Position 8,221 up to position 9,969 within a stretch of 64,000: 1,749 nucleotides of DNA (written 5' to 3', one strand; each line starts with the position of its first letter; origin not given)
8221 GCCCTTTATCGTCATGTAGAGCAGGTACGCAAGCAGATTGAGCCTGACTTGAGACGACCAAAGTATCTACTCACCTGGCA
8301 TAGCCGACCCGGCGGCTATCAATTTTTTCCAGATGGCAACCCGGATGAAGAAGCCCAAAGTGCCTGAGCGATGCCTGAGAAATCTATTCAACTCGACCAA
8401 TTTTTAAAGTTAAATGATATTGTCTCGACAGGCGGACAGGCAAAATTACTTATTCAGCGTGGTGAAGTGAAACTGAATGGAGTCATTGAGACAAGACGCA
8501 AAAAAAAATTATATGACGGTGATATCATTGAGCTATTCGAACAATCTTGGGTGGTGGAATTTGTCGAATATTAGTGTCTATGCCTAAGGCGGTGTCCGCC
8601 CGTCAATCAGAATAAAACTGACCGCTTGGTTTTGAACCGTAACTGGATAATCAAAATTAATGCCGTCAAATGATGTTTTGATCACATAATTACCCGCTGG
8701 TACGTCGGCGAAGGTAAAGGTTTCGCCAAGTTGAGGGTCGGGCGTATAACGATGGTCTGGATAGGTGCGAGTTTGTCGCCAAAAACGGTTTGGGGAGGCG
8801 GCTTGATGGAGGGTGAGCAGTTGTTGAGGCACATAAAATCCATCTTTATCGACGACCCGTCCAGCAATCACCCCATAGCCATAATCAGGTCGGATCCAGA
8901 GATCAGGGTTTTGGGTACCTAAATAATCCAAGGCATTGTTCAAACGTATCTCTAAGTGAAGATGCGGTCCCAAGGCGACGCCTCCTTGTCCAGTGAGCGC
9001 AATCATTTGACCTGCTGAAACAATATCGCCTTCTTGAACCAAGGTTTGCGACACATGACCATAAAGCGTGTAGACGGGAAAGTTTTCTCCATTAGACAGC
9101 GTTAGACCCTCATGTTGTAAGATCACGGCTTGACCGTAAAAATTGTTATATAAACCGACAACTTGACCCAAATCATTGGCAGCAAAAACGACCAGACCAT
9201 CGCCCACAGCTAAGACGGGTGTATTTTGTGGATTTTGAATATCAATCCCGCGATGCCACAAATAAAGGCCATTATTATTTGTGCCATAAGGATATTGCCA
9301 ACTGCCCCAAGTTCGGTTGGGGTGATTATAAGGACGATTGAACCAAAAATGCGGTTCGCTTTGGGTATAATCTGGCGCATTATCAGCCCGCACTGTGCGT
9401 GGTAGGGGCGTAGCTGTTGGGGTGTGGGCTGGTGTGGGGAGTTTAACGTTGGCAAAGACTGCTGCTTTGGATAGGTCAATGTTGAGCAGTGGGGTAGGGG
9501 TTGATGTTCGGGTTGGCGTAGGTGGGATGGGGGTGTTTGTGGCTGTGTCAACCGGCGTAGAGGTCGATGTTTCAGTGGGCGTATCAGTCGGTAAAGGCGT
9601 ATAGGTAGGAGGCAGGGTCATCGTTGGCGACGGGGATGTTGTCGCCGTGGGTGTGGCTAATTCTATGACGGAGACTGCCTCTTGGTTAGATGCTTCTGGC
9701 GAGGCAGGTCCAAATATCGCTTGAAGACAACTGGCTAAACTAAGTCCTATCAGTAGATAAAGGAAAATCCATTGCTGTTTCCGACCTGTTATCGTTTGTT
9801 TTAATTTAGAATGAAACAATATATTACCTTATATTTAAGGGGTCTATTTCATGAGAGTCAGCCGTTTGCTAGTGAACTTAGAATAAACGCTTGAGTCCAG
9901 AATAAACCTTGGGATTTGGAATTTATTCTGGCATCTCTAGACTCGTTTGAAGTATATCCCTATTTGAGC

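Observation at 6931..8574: Receiver-less protein made of four tandem OmpR/PhoB winged-helix DNA-binding domains, co-transcribed with an S4 RNA-binding protein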

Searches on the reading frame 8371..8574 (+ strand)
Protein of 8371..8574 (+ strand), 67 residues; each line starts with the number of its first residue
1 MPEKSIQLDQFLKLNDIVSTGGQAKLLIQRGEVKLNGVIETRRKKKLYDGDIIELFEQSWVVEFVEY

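Call 3: search_protein_families(library=pfam, proteins=[window:8371-8574:+], max_evalue=1)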
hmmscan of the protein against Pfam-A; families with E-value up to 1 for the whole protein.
window:8371-8574:+ (67 aa): 2 families
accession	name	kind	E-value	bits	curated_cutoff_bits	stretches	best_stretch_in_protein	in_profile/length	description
PF13275.11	S4_2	-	5.3e-23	81.1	24.6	1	4-62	6-64/65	S4 domain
PF01479.30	S4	-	0.00054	20.1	22.8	1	8-53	3-48/48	S4 domain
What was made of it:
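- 8371..8574 (+): 67-aa S4_2 (YbcJ/YaaA-like) RNA-binding protein gene, starting 3 nt after the wHTH x4 stop; probably co-transcribed and translationally coupled. PF13275 at 81.1 bits (call 3).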

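Call 4: search_protein_families(library=ncbifam, proteins=[window:8371-8574:+], max_evalue=1)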
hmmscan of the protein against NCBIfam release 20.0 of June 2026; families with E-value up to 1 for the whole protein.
window:8371-8574:+ (67 aa): 2 families
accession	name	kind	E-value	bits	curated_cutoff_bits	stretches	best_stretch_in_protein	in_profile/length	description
TIGR02988.1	YaaA_near_RecF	hypoth_equivalog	7.9e-21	74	84.75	1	5-55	8-58/60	S4 domain-containing protein YaaA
NF008561.0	PRK11507.1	equivalog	5.1e-09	35.9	95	1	6-59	12-65/70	ribosome-associated protein YbcJ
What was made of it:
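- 8371..8574 (+): NCBIfam YaaA 74 bits and YbcJ 35.9 bits, both below their cut-offs (call 4).
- On S4_2 / YbcJ-YaaA ribosome-associated S4 proteins (the downstream gene): NCBIfam YaaA scores 74 against 84.75 and YbcJ 35.9 against 95, both below cut-off (call 4).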

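Call 19: list_cluster_members(proteins=[P0001, P0002, window:8371-8574:+])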
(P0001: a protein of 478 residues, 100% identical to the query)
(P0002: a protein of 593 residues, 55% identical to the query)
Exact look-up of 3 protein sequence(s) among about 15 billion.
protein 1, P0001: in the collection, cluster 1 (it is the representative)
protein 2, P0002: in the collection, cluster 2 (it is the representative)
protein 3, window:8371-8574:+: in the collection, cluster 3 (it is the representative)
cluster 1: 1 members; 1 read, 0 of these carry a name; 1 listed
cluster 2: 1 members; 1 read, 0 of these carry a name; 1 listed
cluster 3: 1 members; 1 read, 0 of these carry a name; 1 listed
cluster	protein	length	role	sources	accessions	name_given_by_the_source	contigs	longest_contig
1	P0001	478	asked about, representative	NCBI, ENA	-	-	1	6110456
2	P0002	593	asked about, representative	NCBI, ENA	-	-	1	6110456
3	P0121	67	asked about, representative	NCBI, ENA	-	-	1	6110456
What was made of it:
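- Tried and rejected: No accession or name is available (call 19).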

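Call 41: find_homologous_proteins(query=window:8371-8574:+, max_evalue=0.00001)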
Query window:8371-8574:+ (67 aa): 340 proteins with E <= 0.00001 among 340 candidates; the best 120 are listed.
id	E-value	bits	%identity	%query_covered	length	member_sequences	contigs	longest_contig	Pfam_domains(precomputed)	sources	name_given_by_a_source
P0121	1.8e-35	137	100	100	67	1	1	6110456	PF13275.12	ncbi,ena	-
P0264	3.2e-32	126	94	99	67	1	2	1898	PF13275.12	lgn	-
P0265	1.6e-21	93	73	94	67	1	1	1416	PF13275.12,PF01479.31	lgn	-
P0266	2.0e-21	92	75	94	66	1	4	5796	PF13275.12,PF01479.31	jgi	-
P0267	3.0e-21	92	79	91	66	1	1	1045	PF13275.12,PF01479.31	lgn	-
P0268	2.0e-20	89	73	94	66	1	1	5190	PF13275.12,PF01479.31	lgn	-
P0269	2.6e-20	89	71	94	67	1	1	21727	PF13275.12,PF01479.31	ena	-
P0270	6.8e-20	88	71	94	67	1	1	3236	PF13275.12,PF01479.31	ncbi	-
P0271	9.7e-20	87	70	94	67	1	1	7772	PF13275.12,PF01479.31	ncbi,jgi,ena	jgi:ribosome-associated protein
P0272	1.0e-19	87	70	94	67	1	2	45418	PF13275.12,PF01479.31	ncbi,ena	-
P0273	1.7e-19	86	70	94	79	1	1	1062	PF13275.12,PF01479.31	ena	-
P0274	1.8e-19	86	67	96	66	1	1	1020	PF13275.12,PF01479.31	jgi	jgi:ribosome-associated protein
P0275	2.5e-19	86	70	94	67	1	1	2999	PF13275.12,PF01479.31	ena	-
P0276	3.3e-19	85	70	94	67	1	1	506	PF13275.12,PF01479.31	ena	-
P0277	4.8e-19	85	73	88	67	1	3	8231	PF13275.12,PF01479.31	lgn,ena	-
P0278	5.4e-19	85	68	96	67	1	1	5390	PF13275.12,PF01479.31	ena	-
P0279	8.4e-19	84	70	91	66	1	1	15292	PF13275.12,PF01479.31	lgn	-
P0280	9.9e-19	84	70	94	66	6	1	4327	PF13275.12,PF01479.31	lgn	-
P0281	1.5e-18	83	68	96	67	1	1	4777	PF13275.12,PF01479.31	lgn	-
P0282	1.9e-18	83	71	93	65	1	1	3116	PF13275.12,PF01479.31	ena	-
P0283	2.8e-18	83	68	94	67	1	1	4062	PF13275.12,PF01479.31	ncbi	ncbi:MAG: RNA-binding S4 domain-containing protein [Anaerolineae bacterium]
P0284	3.4e-18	82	68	94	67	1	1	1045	PF13275.12,PF01479.31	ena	-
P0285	4.5e-18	82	68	94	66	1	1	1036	PF13275.12,PF01479.31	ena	-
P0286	5.9e-18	82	71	88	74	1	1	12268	PF13275.12,PF01479.31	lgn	-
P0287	6.1e-18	81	68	94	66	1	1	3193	PF13275.12,PF01479.31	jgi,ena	-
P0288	6.3e-18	81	73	84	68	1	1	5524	PF13275.12,PF01479.31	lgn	-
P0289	6.9e-18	81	65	94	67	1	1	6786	PF13275.12,PF01479.31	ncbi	-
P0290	6.9e-18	81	73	84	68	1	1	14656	PF13275.12,PF01479.31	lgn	-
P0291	8.0e-18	81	74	85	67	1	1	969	PF13275.12,PF01479.31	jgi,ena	-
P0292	9.2e-18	81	75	82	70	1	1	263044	PF13275.12,PF01479.31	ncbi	-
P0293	1.0e-17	81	78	81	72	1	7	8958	PF13275.12,PF01479.31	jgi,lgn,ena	-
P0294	1.1e-17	81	72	85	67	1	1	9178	PF13275.12,PF01479.31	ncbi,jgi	-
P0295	1.5e-17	80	71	84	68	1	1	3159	PF13275.12,PF01479.31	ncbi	-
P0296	1.8e-17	80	74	81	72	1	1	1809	PF13275.12,PF01479.31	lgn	-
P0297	2.5e-17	80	76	81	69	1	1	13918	PF13275.12,PF01479.31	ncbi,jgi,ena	-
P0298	2.6e-17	79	72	91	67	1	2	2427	PF13275.12,PF01479.31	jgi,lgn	jgi:ribosome-associated protein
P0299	3.0e-17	79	66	96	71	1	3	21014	PF13275.12,PF01479.31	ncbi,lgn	-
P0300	3.2e-17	79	76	81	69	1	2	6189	PF13275.12,PF01479.31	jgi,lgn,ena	-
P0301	3.6e-17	79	76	81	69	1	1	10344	PF13275.12,PF01479.31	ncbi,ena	-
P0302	4.7e-17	79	64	91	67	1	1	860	PF13275.12,PF01479.31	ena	-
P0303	5.6e-17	78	68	93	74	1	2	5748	PF13275.12,PF01479.31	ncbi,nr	ncbi:MAG: RNA-binding S4 domain-containing protein [Caldilineae bacterium]|nr:MAG: RNA-binding S4 do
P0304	6.9e-17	78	68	93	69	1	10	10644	PF13275.12,PF01479.31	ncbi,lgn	-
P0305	6.9e-17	78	65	94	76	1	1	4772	PF13275.12,PF01479.31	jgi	jgi:ribosome-associated protein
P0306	8.7e-17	78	67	94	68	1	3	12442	PF13275.12,PF01479.31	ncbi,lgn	-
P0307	1.1e-16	78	68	94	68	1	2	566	PF13275.12,PF01479.31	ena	-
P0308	1.1e-16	77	69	91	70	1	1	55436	PF13275.12,PF01479.31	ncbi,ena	-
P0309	1.3e-16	77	69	91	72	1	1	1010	PF13275.12,PF01479.31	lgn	-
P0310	1.6e-16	77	67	91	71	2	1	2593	PF13275.12,PF01479.31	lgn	-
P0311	1.7e-16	77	64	96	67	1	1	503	PF13275.12,PF01479.31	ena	-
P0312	2.1e-16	77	65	97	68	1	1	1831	PF13275.12,PF01479.31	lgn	-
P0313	2.3e-16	77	65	94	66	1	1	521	PF13275.12,PF01479.31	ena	-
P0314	2.6e-16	76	70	90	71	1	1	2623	PF13275.12,PF01479.31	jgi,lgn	-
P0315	3.0e-16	76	67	90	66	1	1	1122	PF13275.12,PF01479.31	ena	-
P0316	3.3e-16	76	65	94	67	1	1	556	PF13275.12,PF01479.31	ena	-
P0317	3.3e-16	76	74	81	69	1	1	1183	PF13275.12,PF01479.31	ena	-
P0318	3.9e-16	76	69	81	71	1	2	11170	PF13275.12,PF01479.31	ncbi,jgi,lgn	-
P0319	4.2e-16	76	69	82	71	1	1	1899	PF13275.12,PF01479.31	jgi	jgi:ribosome-associated protein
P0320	4.2e-16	76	66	93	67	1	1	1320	PF13275.12,PF01479.31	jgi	jgi:ribosome-associated protein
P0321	4.4e-16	76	66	93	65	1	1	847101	PF13275.12,PF01479.31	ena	-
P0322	4.7e-16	76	66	93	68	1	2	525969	PF13275.12,PF01479.31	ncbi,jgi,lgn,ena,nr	ncbi:MAG: putative protein YbcJ [Anaerolineae bacterium]|nr:putative protein YbcJ [Anaerolineae bact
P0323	4.9e-16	75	66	93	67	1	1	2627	PF13275.12,PF01479.31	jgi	jgi:ribosome-associated protein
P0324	5.3e-16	75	65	94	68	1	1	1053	PF13275.12,PF01479.31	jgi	jgi:ribosome-associated protein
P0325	5.4e-16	75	66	96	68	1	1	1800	PF13275.12,PF01479.31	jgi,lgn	jgi:ribosome-associated protein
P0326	5.5e-16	75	65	93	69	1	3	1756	PF13275.12,PF01479.31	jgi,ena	-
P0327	6.0e-16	75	70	90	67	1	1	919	PF13275.12,PF01479.31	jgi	jgi:ribosome-associated protein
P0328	6.1e-16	75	67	94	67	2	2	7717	PF13275.12,PF01479.31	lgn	-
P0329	7.5e-16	75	70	84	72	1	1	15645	PF13275.12,PF01479.31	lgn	-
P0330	7.9e-16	75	64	96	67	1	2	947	PF13275.12,PF01479.31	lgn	-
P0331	9.0e-16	75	63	97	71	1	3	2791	PF13275.12,PF01479.31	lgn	-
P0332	9.1e-16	75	66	93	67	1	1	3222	PF13275.12,PF01479.31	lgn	-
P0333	9.4e-16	75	67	94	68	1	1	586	PF13275.12,PF01479.31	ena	-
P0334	1.1e-15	74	67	96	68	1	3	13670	PF13275.12,PF01479.31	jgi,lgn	-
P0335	1.1e-15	74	65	93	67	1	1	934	PF13275.12,PF01479.31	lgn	-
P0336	1.2e-15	74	68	93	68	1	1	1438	PF13275.12,PF01479.31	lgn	-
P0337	1.2e-15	74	65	93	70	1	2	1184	PF13275.12,PF01479.31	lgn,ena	-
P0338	1.2e-15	74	63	93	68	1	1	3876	PF13275.12,PF01479.31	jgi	jgi:ribosome-associated protein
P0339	1.3e-15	74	63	93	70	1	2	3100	PF13275.12,PF01479.31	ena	-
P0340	1.3e-15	74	63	96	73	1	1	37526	PF13275.12,PF01479.31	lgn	-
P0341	1.3e-15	74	67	94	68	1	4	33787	PF13275.12,PF01479.31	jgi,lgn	-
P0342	1.4e-15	74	66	91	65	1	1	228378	PF13275.12,PF01479.31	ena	-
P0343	1.4e-15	74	65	93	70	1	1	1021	PF13275.12,PF01479.31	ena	-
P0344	1.5e-15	74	64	91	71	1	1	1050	PF13275.12,PF01479.31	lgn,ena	-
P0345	1.5e-15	74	62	94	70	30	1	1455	PF13275.12,PF01479.31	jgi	jgi:ribosome-associated protein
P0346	1.6e-15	74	62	94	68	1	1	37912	PF13275.12,PF01479.31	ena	-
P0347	1.6e-15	74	65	94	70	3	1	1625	PF13275.12,PF01479.31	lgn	-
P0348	1.6e-15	74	65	93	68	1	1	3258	PF13275.12,PF01479.31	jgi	-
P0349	1.7e-15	74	66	93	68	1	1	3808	PF13275.12,PF01479.31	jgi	jgi:ribosome-associated protein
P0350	1.7e-15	74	66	93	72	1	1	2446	PF13275.12,PF01479.31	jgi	jgi:ribosome-associated protein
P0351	1.8e-15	74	63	93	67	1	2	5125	PF13275.12,PF01479.31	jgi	jgi:ribosome-associated protein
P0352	1.8e-15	74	61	99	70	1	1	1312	PF13275.12,PF01479.31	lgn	-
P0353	1.8e-15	74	65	93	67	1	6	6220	PF13275.12,PF01479.31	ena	-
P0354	1.8e-15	74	63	93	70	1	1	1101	PF13275.12,PF01479.31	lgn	-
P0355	1.9e-15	74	66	93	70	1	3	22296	PF13275.12,PF01479.31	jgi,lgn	jgi:ribosome-associated protein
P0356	1.9e-15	74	60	94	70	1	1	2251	PF13275.12,PF01479.31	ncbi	-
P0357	1.9e-15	74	68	85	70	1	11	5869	PF13275.12,PF01479.31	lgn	-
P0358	2.0e-15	74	64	91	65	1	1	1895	PF13275.12,PF01479.31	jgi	jgi:ribosome-associated protein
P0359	2.0e-15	74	62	94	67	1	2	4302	PF13275.12,PF01479.31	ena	-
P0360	2.0e-15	74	56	91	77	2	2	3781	PF13275.12,PF01479.31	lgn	-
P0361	2.1e-15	74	63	94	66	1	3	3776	PF13275.12,PF01479.31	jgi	jgi:ribosome-associated protein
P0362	2.1e-15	73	68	85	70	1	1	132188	PF22421.2,PF13275.12,PF01479.31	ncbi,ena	-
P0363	2.2e-15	73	68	85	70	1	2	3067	PF22421.2,PF13275.12,PF01479.31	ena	-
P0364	2.3e-15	73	64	96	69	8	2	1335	PF13275.12,PF01479.31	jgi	jgi:ribosome-associated protein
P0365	2.4e-15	73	63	94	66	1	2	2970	PF13275.12,PF01479.31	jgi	jgi:ribosome-associated protein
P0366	2.4e-15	73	63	93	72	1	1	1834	PF13275.12,PF01479.31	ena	-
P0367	2.6e-15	73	68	85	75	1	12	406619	PF13275.12,PF01479.31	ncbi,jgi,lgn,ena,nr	ncbi:MAG: RNA-binding S4 domain-containing protein [Candidatus Melainabacteria bacterium]|nr:RNA-bin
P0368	2.6e-15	73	66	91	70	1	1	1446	PF13275.12,PF01479.31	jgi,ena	jgi:ribosome-associated protein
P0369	2.7e-15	73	61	96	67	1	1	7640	PF13275.12,PF01479.31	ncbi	-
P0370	2.7e-15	73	64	91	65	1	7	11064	PF13275.12,PF01479.31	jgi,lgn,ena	jgi:ribosome-associated protein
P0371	2.8e-15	73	65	93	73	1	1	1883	PF13275.12,PF01479.31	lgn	-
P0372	3.0e-15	73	65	93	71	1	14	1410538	PF13275.12,PF01479.31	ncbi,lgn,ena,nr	ncbi:MAG: RNA-binding S4 domain-containing protein [Anaerolineales bacterium]|nr:RNA-binding S4 doma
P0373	3.0e-15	73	61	99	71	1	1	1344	PF13275.12,PF01479.31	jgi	jgi:ribosome-associated protein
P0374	3.0e-15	73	65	94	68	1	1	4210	PF13275.12,PF01479.31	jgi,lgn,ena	-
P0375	3.1e-15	73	63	94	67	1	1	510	PF13275.12,PF01479.31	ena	-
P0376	3.2e-15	73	65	93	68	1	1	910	PF13275.12,PF01479.31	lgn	-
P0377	3.3e-15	73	65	93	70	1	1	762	PF13275.12,PF01479.31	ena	-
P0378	3.3e-15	73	65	93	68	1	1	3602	PF13275.12,PF01479.31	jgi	-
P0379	3.3e-15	73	63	93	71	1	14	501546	PF13275.12,PF01479.31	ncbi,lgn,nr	ncbi:MAG: RNA-binding S4 domain-containing protein [Anaerolineae bacterium]|nr:RNA-binding S4 domain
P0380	3.4e-15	73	59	99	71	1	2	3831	PF13275.12,PF01479.31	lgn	-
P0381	3.5e-15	73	63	93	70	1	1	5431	PF13275.12,PF01479.31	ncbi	-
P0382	3.5e-15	73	63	93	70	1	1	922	PF13275.12,PF01479.31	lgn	-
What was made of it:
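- On S4_2 / YbcJ-YaaA ribosome-associated S4 proteins (the downstream gene): Homologues are labelled 'ribosome-associated protein' or YbcJ by their sources (call 41).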

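Call 42: find_encoding_contigs(protein=P0264, flank=5000, max_places=4)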
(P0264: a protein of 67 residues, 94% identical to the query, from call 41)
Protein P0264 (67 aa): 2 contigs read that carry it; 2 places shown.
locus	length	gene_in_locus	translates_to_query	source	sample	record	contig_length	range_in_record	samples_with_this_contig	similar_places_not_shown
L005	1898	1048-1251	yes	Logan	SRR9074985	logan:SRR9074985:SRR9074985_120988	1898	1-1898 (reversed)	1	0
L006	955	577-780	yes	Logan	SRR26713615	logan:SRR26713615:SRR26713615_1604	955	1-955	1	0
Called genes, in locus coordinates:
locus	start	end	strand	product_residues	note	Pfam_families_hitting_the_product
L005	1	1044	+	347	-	?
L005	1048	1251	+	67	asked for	PF13275:S4_2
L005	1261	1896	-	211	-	?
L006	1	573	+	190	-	?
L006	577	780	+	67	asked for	PF13275:S4_2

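Call 43: find_encoding_contigs(protein=P0269, flank=5000, max_places=3)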
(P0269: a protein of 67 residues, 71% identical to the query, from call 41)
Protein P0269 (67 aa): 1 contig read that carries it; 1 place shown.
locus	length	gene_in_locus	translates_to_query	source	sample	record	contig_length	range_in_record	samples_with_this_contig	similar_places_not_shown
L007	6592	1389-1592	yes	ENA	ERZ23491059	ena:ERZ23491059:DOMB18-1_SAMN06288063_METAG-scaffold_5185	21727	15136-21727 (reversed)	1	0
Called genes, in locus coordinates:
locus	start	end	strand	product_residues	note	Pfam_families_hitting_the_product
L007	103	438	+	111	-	-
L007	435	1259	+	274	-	-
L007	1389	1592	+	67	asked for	PF13275:S4_2, PF01479:S4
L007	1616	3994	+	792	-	PF00246:Peptidase_M14, PF00801:PKD, PF18911:PKD_4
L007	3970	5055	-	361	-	PF08331:QueG_DUF1730, PF13484:Fer4_16, PF13646:HEAT_2 (weak)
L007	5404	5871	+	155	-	PF00571:CBS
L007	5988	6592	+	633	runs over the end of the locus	PF01558:POR, PF01855:POR_N, PF17147:PFOR_II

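Call 44: find_encoding_contigs(protein=P0272, flank=5000, max_places=3)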
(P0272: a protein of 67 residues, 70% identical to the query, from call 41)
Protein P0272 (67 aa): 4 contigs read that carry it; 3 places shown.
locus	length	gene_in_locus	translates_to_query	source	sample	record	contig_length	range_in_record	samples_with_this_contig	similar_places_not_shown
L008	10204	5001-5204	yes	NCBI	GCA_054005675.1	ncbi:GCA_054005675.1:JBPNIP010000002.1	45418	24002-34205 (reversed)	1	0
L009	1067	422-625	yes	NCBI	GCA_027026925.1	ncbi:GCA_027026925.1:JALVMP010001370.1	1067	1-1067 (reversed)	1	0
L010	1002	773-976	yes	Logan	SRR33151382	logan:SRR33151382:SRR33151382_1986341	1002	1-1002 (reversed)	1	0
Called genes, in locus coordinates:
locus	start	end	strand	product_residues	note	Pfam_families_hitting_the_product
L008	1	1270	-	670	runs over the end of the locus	PF16177:ACAS_N, PF00501:AMP-binding, PF13193:AMP-binding_C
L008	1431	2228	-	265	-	PF13366:PDDEXK_3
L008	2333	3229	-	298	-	PF00491:Arginase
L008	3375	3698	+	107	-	-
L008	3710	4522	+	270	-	-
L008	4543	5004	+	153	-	PF08020:DUF1706 (faint), PF12867:DinB_2 (weak), PF11716:MDMPI_N (weak)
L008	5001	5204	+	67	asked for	PF13275:S4_2, PF01479:S4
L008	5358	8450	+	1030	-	PF00246:Peptidase_M14, PF20773:InhA-like_MAM (weak), PF21471:Reelin_subrepeat-B (weak), PF00801:PKD, PF18911:PKD_4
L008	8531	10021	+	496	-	PF04932:Wzy_C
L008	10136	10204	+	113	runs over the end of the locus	PF01740:STAS, PF13466:STAS_2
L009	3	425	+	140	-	?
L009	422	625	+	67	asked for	PF13275:S4_2, PF01479:S4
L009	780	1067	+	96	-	?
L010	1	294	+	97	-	?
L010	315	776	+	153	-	PF08020:DUF1706 (faint), PF12867:DinB_2 (weak), PF11716:MDMPI_N (weak)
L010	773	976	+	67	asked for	PF13275:S4_2, PF01479:S4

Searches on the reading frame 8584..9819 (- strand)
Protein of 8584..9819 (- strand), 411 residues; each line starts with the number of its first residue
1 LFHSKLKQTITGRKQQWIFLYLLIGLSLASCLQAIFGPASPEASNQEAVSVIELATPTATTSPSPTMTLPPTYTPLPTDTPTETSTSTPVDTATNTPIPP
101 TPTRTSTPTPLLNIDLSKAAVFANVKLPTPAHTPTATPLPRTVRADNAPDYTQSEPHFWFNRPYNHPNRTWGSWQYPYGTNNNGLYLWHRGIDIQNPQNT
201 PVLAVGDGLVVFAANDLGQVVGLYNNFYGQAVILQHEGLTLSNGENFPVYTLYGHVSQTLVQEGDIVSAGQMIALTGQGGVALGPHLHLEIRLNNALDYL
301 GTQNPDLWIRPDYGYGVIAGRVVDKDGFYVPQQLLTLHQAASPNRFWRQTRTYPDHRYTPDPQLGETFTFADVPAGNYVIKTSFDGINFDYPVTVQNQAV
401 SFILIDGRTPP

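Call 3: search_protein_families(library=pfam, proteins=[window:8584-9819:-], max_evalue=1)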
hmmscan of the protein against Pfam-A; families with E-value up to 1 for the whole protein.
window:8584-9819:- (411 aa): 2 families
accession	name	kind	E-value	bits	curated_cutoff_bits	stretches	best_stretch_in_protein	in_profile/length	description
PF01551.29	Peptidase_M23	-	4e-22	78.6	28.7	1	189-295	3-91/96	Peptidase family M23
PF13620.12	CarboxypepD_reg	-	0.029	15.2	32.3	0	318-388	2-60/82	Carboxypeptidase regulatory-like domain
